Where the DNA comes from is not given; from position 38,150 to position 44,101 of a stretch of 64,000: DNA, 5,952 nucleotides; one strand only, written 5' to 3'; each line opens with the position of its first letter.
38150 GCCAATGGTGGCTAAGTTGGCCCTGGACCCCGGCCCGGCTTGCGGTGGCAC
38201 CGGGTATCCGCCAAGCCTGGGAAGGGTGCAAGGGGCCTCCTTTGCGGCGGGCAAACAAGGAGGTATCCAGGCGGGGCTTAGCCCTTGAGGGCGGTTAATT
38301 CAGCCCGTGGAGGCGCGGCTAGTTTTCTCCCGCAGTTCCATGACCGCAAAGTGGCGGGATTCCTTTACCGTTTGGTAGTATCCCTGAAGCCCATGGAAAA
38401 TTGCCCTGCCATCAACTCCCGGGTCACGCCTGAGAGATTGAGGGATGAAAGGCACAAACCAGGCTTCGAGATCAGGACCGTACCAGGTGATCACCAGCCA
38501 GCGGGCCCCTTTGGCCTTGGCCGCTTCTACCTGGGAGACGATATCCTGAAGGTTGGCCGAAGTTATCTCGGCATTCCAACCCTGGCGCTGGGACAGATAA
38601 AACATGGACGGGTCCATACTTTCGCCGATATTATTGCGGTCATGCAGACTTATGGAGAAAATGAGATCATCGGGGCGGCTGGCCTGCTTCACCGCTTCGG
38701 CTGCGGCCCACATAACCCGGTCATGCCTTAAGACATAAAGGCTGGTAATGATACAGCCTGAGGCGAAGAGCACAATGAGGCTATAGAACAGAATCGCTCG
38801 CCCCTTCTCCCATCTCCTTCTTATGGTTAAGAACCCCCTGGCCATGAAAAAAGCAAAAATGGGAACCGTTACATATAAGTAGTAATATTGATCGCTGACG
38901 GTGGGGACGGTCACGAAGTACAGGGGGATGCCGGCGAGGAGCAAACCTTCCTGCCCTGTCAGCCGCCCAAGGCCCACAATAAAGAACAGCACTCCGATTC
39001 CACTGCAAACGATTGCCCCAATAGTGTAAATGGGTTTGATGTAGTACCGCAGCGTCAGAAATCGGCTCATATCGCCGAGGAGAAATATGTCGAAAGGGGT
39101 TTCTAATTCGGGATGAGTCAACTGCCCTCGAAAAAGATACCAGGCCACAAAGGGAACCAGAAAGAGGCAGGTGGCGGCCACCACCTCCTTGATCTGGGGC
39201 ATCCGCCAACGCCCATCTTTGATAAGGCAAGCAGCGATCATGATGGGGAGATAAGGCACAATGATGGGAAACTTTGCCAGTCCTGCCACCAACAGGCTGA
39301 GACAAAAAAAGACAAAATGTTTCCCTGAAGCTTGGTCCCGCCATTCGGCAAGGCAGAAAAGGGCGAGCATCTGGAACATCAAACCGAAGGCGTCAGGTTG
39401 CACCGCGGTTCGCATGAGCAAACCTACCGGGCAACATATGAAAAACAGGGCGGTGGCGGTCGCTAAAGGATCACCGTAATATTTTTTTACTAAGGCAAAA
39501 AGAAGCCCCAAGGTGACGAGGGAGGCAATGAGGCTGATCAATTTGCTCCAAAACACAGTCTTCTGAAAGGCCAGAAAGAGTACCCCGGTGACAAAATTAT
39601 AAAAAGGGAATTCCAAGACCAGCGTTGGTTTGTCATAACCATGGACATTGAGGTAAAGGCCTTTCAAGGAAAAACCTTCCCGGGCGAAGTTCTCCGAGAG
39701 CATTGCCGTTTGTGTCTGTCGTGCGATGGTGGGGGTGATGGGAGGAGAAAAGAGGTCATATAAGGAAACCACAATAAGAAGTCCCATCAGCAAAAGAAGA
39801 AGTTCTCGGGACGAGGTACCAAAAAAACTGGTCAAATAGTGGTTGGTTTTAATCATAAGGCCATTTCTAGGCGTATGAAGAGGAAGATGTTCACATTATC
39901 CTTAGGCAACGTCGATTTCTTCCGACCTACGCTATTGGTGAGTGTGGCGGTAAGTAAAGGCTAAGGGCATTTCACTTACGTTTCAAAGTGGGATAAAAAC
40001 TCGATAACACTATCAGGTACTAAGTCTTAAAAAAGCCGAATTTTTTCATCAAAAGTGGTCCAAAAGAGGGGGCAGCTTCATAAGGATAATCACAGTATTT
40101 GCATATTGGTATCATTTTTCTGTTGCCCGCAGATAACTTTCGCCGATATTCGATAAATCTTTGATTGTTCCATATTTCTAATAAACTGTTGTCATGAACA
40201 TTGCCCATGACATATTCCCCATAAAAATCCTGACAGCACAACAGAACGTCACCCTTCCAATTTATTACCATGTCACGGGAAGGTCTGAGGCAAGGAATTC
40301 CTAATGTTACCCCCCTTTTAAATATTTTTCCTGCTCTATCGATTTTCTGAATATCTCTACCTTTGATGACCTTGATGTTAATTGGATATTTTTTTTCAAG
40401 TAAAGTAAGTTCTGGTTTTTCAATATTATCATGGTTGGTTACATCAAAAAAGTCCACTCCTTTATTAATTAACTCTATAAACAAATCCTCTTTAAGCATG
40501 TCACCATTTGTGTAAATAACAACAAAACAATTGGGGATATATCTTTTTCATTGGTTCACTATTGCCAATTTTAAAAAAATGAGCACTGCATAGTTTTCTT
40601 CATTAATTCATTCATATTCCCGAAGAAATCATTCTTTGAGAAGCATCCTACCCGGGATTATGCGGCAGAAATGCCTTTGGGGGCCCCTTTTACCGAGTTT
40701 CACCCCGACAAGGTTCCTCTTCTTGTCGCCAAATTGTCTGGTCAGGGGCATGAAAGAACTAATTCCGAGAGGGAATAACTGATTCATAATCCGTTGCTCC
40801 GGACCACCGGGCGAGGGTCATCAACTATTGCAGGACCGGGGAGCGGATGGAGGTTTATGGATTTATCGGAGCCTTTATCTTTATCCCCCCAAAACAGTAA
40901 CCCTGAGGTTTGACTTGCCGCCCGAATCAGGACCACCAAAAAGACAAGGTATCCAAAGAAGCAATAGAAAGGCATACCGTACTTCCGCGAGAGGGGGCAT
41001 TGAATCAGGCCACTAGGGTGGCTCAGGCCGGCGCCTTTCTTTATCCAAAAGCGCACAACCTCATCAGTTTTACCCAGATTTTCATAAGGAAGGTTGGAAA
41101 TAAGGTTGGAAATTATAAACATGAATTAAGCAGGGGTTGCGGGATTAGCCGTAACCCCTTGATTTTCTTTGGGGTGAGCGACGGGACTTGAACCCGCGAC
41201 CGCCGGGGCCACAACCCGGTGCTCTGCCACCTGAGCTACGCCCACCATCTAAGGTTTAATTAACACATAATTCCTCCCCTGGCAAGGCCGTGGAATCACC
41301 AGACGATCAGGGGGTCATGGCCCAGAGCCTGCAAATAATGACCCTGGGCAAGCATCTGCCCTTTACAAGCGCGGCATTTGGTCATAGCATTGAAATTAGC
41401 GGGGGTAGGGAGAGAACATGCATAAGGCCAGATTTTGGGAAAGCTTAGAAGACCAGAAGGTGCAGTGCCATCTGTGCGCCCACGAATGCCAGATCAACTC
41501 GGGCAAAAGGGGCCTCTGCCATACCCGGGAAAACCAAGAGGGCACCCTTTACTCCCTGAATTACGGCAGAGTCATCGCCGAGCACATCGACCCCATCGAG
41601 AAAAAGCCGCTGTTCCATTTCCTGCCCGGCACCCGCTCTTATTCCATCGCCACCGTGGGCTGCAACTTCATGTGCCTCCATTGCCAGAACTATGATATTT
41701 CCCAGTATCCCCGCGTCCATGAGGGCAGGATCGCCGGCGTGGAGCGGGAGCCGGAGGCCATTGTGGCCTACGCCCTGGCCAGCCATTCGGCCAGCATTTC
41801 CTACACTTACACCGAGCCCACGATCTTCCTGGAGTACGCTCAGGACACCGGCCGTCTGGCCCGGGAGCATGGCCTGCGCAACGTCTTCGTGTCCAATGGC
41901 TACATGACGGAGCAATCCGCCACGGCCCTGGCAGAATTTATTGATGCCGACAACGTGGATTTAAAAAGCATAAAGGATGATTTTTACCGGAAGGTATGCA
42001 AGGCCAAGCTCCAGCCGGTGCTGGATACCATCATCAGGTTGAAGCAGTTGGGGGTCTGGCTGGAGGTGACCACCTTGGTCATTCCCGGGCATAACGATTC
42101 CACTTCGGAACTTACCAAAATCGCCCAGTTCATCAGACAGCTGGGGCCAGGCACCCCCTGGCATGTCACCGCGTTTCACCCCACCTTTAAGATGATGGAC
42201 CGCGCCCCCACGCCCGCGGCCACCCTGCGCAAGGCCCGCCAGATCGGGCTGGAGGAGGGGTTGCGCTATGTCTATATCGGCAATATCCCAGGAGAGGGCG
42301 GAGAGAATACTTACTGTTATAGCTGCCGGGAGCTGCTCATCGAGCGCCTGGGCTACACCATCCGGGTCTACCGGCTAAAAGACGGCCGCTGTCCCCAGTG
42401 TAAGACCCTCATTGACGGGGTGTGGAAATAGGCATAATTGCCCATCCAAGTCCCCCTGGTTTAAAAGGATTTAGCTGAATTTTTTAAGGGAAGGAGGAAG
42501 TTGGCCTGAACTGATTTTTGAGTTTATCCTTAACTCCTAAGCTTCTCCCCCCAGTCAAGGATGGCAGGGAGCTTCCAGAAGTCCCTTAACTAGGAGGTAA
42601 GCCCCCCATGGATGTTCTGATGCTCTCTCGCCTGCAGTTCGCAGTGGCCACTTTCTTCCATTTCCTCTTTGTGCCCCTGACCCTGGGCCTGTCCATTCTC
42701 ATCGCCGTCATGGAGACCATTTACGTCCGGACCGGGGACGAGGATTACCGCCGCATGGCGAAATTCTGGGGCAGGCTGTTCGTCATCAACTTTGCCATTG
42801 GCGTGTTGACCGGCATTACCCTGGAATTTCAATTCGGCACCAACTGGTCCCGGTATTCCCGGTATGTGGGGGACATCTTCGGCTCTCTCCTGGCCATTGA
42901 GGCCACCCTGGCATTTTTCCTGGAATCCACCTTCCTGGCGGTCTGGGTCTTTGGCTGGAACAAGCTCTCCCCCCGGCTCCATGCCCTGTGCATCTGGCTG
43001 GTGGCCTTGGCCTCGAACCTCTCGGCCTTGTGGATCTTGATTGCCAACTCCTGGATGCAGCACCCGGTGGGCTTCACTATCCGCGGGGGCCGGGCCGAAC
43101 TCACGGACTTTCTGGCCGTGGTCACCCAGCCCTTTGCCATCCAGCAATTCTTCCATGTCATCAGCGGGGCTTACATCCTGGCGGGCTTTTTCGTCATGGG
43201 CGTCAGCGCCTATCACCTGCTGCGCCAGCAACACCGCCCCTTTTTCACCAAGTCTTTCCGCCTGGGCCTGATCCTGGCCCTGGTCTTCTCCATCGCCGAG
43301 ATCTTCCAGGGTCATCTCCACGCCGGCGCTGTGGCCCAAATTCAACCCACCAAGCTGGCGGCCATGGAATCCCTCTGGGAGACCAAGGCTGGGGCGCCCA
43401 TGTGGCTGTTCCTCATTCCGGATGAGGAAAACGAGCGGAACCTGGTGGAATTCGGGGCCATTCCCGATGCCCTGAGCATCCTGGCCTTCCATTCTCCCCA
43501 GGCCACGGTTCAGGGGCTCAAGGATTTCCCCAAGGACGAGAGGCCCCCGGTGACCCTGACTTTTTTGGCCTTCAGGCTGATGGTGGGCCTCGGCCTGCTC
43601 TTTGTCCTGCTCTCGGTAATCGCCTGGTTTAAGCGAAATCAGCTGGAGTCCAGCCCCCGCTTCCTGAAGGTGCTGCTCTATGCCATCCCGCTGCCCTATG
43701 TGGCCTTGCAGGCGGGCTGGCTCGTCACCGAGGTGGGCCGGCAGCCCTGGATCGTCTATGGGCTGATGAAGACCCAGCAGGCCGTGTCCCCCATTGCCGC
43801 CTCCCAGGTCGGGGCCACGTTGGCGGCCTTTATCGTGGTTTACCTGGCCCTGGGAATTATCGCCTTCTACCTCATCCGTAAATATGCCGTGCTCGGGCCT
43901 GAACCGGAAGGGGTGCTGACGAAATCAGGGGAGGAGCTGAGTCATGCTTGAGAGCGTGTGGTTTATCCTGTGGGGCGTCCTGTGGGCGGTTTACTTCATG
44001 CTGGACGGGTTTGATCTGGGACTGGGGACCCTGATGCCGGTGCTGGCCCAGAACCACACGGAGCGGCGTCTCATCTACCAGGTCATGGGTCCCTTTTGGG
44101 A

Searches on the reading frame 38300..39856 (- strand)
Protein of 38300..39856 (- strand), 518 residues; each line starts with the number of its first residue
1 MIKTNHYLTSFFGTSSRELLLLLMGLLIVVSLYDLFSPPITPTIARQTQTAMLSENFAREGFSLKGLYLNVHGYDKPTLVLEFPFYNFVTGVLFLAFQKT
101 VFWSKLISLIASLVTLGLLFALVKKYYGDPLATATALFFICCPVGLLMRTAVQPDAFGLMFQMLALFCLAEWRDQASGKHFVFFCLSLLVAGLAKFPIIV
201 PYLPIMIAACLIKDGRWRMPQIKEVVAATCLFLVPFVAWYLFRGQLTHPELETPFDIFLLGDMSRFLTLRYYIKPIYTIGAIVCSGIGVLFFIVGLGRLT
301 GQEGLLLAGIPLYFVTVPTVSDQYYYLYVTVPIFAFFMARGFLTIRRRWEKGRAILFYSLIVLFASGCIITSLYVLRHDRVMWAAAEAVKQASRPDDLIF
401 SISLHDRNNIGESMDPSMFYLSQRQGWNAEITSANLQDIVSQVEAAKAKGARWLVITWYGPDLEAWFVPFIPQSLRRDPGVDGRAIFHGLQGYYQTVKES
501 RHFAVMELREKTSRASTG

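Call 57: search_protein_families(library=pfam, proteins=[window:38300-39856:-], max_evalue=0.00001)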
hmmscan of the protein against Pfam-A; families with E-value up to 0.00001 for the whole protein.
window:38300-39856:- (518 aa): 1 family
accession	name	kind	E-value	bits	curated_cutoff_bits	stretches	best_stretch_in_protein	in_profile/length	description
PF13231.12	PMT_2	-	2.4e-12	47.8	26.1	1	84-239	4-160/160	Dolichyl-phosphate-mannose-protein mannosyltransferase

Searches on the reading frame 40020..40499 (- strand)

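Call 57: search_protein_families(library=pfam, proteins=[window:40020-40499:-], max_evalue=0.00001)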
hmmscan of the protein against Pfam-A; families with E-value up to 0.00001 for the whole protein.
window:40020-40499:- (159 aa): 1 family
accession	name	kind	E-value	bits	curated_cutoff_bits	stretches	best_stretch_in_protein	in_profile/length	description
PF13186.11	SPASM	-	4.5e-18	65.7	21.5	1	70-137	1-67/67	Iron-sulfur cluster-binding domain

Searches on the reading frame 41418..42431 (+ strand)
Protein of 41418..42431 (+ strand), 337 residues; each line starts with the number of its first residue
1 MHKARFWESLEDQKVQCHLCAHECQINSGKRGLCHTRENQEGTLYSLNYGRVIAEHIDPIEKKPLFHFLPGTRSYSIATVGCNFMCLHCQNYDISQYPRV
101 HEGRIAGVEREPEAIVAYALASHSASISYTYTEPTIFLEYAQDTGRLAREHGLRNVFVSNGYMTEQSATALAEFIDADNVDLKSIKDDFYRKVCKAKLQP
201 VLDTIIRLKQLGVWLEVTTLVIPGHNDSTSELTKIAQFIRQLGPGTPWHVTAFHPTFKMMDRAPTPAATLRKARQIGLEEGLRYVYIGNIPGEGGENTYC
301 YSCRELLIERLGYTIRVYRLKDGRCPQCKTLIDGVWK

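Call 66: search_protein_families(library=pfam, proteins=[window:41418-42431:+], max_evalue=0.00001)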
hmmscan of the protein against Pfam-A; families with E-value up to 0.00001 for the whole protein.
window:41418-42431:+ (337 aa): 1 family
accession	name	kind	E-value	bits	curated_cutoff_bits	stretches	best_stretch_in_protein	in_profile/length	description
PF04055.27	Radical_SAM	-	1.7e-20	74.3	29.5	1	78-229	3-158/166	Radical SAM superfamily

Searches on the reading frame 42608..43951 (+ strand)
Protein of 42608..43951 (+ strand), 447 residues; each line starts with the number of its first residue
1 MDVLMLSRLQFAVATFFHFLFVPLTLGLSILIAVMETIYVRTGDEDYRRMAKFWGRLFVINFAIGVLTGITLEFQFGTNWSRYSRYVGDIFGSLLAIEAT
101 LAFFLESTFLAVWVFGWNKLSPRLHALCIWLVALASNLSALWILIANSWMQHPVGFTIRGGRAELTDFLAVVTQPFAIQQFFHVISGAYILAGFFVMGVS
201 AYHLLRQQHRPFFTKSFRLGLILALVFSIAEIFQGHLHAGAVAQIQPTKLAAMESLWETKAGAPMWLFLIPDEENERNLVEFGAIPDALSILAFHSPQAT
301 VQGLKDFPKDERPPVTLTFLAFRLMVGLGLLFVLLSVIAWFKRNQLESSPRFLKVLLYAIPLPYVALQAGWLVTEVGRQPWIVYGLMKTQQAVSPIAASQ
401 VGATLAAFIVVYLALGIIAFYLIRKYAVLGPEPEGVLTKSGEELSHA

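Call 66: search_protein_families(library=pfam, proteins=[window:42608-43951:+], max_evalue=0.00001)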
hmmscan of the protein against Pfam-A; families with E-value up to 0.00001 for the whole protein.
window:42608-43951:+ (447 aa): 1 family
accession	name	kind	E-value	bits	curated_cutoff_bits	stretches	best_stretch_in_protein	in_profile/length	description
PF01654.22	Cyt_bd_oxida_I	-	1.3e-179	597.6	26.2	1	6-431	1-418/418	Cytochrome bd terminal oxidase subunit I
